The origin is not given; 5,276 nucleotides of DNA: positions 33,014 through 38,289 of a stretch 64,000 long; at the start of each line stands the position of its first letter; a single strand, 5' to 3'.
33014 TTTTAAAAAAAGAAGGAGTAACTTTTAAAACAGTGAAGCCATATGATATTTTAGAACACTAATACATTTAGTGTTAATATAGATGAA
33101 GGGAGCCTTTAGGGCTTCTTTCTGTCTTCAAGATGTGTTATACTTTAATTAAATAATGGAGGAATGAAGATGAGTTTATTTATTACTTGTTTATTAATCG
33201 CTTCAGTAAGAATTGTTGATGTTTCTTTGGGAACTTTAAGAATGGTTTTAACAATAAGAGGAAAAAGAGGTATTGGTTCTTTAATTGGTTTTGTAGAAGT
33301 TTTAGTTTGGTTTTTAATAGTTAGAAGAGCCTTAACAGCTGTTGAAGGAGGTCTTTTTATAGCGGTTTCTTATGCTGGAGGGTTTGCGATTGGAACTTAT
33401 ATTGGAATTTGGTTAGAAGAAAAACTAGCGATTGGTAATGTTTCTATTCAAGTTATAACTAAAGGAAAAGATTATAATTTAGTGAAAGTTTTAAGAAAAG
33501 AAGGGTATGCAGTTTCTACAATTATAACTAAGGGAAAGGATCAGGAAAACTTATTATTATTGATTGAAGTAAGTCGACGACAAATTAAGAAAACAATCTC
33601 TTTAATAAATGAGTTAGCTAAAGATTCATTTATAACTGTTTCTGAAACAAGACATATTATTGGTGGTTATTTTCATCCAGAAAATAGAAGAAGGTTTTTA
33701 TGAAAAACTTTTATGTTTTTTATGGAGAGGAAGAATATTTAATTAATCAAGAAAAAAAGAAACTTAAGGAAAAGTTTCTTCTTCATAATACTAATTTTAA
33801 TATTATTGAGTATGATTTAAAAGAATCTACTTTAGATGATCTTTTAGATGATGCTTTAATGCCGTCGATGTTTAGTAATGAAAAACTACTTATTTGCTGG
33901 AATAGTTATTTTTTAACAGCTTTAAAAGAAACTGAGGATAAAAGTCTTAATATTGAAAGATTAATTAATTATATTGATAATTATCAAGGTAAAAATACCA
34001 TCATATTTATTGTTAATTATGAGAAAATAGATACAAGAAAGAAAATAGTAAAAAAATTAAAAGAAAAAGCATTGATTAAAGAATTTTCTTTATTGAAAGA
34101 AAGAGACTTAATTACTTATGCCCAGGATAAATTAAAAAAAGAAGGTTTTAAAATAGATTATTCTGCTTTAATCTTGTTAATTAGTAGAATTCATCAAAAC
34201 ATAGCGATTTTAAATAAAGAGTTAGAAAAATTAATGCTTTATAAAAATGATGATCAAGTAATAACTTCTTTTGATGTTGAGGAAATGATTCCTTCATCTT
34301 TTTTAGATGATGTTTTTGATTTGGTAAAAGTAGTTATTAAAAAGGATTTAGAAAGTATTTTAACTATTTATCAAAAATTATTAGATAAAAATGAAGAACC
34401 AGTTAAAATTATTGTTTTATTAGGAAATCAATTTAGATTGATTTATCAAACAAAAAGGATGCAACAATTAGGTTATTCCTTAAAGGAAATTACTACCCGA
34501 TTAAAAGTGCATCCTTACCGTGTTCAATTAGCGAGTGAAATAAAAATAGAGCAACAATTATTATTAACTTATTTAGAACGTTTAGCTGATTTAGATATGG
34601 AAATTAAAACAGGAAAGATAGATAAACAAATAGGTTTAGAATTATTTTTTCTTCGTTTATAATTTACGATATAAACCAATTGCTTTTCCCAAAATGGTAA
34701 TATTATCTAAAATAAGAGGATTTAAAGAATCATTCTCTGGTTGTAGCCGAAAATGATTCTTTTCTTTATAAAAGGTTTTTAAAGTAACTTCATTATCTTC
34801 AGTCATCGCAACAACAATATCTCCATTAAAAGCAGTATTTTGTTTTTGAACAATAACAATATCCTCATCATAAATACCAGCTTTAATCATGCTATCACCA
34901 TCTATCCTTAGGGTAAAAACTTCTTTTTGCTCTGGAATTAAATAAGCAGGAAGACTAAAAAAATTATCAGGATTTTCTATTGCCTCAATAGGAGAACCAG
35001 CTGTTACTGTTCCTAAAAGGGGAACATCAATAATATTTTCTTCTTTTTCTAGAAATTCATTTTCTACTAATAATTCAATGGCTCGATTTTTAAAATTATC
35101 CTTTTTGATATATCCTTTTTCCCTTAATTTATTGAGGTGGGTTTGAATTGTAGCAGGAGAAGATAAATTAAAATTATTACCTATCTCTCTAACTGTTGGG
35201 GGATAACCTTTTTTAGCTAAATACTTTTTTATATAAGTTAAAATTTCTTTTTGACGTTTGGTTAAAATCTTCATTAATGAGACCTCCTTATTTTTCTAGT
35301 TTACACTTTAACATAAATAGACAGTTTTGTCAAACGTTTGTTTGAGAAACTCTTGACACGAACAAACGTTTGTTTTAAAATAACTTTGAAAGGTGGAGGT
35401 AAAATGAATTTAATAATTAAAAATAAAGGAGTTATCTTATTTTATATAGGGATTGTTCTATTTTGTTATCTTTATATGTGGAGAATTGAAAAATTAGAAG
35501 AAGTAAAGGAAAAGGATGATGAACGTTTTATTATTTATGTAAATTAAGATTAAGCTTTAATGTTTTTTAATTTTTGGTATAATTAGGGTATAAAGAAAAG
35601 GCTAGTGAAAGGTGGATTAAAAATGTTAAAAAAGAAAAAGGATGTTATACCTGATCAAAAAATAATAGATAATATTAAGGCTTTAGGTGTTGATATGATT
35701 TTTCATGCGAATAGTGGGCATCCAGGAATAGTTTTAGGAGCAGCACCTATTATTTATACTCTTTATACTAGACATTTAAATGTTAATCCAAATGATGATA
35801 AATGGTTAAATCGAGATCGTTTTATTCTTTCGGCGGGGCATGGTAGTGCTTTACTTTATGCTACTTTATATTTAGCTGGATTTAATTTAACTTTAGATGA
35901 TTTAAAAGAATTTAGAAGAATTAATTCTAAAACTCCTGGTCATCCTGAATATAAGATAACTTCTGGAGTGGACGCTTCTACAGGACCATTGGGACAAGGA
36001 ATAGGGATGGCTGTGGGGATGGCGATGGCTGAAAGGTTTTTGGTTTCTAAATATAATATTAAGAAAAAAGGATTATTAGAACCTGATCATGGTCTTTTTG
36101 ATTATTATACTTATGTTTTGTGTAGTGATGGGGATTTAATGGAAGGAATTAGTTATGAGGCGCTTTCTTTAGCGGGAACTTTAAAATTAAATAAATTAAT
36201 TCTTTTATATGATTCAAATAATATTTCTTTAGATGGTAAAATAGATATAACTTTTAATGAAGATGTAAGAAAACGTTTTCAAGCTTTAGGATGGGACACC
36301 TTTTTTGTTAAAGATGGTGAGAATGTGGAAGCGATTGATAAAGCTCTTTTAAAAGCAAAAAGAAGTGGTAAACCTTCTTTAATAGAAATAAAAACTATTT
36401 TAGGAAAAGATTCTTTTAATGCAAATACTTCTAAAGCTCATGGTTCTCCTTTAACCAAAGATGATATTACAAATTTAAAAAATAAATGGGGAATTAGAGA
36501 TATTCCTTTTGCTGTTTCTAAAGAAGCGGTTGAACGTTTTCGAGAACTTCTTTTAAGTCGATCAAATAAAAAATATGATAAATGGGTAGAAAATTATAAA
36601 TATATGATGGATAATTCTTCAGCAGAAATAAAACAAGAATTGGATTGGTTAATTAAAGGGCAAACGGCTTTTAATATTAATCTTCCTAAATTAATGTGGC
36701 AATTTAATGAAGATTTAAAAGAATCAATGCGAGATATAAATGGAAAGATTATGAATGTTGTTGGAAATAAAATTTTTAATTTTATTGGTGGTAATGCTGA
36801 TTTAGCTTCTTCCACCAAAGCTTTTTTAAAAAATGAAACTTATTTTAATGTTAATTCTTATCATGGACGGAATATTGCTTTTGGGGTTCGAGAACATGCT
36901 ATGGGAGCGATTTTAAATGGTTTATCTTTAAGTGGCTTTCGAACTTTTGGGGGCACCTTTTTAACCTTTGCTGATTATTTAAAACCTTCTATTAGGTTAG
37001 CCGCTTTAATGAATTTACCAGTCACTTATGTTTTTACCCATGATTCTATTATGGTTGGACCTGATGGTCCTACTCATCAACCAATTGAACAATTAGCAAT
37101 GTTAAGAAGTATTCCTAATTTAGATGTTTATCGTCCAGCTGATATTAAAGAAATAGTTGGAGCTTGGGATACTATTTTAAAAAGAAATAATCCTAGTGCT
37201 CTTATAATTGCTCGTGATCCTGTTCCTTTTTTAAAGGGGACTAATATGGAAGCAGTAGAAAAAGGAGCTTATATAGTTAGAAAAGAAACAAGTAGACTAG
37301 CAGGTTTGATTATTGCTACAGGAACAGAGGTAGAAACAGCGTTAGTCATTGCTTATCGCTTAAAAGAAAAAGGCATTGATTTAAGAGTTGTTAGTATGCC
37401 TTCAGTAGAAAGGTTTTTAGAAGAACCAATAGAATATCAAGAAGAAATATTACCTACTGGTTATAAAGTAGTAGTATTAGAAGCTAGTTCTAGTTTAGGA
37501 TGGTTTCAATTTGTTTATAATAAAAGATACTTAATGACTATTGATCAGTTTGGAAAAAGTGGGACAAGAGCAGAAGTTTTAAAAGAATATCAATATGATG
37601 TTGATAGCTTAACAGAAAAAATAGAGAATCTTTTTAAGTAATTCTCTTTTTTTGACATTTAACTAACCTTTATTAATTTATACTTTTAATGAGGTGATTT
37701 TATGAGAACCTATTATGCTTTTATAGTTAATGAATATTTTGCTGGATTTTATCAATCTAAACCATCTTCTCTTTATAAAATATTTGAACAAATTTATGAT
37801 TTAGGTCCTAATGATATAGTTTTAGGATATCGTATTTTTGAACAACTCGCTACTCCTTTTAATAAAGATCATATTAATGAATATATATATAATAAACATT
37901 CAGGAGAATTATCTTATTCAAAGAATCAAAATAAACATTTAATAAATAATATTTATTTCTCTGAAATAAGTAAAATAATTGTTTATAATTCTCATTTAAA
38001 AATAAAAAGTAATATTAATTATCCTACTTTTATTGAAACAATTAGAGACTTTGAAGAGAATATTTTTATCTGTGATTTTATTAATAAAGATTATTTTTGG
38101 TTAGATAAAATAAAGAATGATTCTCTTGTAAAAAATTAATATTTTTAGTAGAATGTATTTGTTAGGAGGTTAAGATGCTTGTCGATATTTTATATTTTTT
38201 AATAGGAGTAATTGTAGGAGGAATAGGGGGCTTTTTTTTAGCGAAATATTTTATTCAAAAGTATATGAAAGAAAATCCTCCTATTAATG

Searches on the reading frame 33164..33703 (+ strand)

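Call 55: search_protein_families(library=pfam, proteins=[window:33164-33703:+], max_evalue=0.00001)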
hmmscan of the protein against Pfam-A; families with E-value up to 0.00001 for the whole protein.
window:33164-33703:+ (179 aa): 2 families
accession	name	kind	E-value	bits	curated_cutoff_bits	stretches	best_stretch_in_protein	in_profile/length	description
PF18955.5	DUF5698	-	2.9e-15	56.9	27.5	1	24-82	1-58/58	Domain of unknown function (DUF5698)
PF10035.14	DUF2179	-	4.4e-06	26.9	22.8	1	126-167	14-55/55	Uncharacterized protein conserved in bacteria (DUF2179)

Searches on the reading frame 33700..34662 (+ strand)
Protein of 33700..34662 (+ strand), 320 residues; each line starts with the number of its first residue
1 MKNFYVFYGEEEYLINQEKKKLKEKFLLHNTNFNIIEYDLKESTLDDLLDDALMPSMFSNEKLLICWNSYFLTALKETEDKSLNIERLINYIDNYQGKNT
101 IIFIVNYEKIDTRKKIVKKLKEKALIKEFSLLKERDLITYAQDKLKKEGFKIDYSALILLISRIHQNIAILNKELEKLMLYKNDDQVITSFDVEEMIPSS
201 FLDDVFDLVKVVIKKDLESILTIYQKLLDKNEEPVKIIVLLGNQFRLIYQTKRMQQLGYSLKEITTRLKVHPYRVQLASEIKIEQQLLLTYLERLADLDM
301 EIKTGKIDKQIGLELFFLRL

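Call 55: search_protein_families(library=pfam, proteins=[window:33700-34662:+], max_evalue=0.00001)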
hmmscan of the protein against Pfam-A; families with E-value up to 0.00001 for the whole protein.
window:33700-34662:+ (320 aa): 2 families
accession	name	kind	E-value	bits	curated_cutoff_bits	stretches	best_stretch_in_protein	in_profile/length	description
PF21694.2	DNA_pol3_delta_C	-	1.3e-34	119.2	27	1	203-320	2-121/121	DNA polymerase III delta subunit, C-terminal domain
PF06144.19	DNA_pol3_delta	-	5.5e-22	78.5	21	1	5-129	1-123/124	DNA polymerase III, delta subunit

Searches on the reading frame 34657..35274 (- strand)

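Call 55: search_protein_families(library=pfam, proteins=[window:34657-35274:-], max_evalue=0.00001)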
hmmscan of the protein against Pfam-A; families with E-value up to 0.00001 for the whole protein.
window:34657-35274:- (205 aa): 2 families
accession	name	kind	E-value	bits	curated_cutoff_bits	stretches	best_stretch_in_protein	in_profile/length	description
PF00717.28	Peptidase_S24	-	6e-32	110.2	23.3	1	85-199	1-116/116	Peptidase S24-like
PF01726.22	LexA_DNA_bind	-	1.3e-24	86.2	23.7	1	1-65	1-65/65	LexA DNA binding domain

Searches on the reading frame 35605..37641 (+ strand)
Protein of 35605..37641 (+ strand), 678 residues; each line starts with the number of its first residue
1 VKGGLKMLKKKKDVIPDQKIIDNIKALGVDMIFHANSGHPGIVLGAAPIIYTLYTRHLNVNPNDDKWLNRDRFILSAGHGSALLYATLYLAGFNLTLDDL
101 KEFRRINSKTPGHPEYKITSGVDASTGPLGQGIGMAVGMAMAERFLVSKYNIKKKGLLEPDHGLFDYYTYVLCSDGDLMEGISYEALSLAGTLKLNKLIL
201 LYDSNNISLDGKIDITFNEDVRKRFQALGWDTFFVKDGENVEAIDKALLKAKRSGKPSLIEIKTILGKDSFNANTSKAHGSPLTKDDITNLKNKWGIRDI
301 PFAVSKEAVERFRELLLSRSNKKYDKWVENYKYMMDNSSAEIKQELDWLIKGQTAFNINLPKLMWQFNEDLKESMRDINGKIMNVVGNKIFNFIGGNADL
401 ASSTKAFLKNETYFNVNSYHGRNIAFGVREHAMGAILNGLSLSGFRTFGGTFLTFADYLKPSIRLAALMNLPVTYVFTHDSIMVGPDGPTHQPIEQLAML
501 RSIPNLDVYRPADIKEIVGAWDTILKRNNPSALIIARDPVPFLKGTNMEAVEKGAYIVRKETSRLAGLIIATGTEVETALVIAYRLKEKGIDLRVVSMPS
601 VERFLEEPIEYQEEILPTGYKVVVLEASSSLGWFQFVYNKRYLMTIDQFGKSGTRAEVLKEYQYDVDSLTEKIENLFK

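Call 55: search_protein_families(library=pfam, proteins=[window:35605-37641:+], max_evalue=0.00001)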
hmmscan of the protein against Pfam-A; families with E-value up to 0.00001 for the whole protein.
window:35605-37641:+ (678 aa): 4 families
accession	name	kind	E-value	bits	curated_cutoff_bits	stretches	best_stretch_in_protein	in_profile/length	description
PF00456.26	Transketolase_N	-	1.2e-117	393.1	22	1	17-352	2-331/334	Transketolase, thiamine diphosphate binding domain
PF02779.29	Transket_pyr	-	4.5e-44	150.6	27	1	374-538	4-170/174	Transketolase, pyrimidine binding domain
PF22613.1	Transketolase_C_1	-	5.8e-28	97.8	27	1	554-664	1-112/113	Transketolase-like TK C-terminal domain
PF02780.25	Transketolase_C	-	8.1e-09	35.9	25.9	1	568-633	13-76/124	Transketolase, C-terminal domain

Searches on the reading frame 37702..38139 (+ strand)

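Call 55: search_protein_families(library=pfam, proteins=[window:37702-38139:+], max_evalue=0.00001)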
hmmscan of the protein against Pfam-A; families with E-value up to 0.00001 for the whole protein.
window:37702-38139:+ (145 aa): 1 family
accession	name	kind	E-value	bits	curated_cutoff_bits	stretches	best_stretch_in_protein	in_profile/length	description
PF10747.14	SirA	-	6.7e-12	46.5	26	1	2-138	1-140/140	Sporulation inhibitor of replication protein SirA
